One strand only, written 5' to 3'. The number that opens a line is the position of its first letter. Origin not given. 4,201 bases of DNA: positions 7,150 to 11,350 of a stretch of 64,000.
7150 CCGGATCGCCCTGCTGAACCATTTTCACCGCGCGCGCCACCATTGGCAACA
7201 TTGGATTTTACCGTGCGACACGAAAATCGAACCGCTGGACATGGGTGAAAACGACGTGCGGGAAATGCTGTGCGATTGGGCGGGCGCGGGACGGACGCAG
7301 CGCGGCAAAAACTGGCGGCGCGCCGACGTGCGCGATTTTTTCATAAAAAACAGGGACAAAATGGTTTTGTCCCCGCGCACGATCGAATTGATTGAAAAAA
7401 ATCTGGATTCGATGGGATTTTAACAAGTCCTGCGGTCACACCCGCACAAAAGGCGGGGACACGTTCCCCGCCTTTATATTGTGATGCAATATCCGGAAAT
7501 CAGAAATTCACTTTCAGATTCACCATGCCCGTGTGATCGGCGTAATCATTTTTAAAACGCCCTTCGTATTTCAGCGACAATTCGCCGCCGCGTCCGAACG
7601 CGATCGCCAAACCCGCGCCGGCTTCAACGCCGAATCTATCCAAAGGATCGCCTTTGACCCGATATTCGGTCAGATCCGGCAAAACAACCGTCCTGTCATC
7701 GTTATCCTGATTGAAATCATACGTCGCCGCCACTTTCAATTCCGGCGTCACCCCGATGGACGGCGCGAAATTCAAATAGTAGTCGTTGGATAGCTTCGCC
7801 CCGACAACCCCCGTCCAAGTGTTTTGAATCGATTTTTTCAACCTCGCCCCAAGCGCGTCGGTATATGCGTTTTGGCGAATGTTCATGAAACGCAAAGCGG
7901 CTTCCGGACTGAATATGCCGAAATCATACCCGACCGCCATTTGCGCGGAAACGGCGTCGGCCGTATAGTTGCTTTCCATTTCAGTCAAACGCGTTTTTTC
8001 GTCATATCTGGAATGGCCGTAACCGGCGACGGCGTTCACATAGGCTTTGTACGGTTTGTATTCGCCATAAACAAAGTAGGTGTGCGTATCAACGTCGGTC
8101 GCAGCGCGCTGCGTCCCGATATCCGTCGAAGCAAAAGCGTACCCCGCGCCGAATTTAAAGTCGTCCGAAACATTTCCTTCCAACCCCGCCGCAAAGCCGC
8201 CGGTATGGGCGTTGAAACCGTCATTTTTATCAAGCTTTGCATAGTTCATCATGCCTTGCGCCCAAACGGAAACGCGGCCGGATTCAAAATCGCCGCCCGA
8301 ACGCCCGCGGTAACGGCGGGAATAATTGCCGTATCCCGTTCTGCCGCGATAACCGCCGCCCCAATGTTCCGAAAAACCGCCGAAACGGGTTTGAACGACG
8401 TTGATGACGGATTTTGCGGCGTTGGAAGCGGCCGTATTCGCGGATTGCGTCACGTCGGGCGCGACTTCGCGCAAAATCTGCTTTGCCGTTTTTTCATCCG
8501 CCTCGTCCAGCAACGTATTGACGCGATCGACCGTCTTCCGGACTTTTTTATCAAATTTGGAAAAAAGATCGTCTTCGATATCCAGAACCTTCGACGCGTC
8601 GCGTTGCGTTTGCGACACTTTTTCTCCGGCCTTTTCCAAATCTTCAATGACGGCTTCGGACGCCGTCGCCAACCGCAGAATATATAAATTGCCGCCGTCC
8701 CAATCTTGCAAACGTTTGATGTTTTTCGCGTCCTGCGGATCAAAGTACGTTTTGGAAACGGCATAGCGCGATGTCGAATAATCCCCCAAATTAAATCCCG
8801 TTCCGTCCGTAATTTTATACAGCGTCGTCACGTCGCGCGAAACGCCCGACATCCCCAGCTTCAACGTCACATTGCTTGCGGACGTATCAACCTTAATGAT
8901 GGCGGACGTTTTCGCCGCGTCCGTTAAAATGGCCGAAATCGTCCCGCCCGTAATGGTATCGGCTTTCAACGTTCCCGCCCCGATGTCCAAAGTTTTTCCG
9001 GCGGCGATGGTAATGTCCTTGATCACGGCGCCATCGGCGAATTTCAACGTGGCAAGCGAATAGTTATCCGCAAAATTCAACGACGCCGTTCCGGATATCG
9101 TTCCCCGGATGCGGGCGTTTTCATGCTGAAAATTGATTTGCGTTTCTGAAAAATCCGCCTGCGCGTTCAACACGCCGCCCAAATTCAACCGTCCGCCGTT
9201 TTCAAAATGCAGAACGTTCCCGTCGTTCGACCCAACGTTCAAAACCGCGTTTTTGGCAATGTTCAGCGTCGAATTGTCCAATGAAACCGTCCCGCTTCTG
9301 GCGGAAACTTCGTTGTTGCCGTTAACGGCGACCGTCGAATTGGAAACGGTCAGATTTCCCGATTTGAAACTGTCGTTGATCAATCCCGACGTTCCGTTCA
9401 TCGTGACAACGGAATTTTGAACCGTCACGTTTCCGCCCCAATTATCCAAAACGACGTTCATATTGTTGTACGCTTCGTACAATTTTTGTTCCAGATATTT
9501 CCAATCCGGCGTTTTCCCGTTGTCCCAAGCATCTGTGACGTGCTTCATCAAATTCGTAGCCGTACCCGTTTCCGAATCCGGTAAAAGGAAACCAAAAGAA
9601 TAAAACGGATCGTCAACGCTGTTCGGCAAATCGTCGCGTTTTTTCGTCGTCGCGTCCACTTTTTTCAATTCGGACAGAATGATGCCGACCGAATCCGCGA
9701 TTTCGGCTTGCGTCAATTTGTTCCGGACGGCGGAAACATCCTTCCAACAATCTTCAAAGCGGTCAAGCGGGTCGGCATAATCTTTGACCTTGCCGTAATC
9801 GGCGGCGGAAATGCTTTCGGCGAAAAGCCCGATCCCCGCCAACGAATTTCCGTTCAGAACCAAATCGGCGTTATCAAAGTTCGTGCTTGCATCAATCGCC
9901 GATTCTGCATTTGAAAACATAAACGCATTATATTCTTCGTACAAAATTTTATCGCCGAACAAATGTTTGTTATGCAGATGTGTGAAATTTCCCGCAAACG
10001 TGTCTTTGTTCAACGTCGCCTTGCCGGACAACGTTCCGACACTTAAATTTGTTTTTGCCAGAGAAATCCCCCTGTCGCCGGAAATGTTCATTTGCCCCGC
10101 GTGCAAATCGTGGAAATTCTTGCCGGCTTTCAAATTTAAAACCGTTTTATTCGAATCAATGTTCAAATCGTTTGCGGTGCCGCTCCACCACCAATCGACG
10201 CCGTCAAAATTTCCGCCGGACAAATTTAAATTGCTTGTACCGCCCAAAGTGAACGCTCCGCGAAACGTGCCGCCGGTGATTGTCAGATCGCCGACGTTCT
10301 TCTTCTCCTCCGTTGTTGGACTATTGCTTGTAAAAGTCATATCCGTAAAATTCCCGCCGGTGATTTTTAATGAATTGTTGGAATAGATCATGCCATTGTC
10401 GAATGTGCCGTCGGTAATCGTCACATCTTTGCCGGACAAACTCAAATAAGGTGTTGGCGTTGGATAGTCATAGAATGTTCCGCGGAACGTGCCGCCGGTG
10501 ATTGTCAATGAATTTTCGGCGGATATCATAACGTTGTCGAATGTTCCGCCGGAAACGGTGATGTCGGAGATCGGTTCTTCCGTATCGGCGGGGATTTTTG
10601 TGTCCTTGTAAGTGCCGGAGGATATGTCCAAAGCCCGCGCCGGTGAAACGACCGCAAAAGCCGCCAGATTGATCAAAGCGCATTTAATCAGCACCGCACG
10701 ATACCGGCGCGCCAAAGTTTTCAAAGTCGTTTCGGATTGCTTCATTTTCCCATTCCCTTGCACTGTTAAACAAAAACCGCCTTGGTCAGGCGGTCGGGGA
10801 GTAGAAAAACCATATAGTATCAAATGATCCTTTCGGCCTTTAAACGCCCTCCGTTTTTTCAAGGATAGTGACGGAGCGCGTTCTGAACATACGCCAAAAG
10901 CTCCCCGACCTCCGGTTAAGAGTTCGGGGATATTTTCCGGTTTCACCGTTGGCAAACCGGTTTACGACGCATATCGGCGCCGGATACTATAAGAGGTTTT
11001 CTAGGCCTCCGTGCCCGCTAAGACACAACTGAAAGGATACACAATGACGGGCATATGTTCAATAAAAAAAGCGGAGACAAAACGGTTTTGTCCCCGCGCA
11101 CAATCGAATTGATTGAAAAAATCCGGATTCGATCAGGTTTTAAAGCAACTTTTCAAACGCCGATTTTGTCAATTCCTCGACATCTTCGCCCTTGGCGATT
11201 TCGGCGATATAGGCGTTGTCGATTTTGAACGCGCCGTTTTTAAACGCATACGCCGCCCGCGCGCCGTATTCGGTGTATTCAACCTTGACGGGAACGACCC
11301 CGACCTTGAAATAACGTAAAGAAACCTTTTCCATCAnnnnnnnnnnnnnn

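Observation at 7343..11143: Low-GC autotransporter cassette bracketed by 81-bp direct repeats that duplicate the 3' end of the upstream gene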

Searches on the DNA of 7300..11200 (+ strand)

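Call 79: search_dna_similar(query=window:7300-11200:+, collection=plasmids, mode=distant, max_rows=5)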
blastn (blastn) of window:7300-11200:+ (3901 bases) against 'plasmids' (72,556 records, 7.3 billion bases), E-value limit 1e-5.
No match.

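Call 80: search_dna_similar(query=window:7300-11200:+, collection=phages, mode=distant, max_rows=5)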
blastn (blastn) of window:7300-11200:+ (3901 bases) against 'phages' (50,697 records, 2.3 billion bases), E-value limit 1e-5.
No match.
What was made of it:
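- No match of 7300-11200 in the plasmid or phage collections (calls 79, 80).
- Tried and rejected: No match (calls 79, 80).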
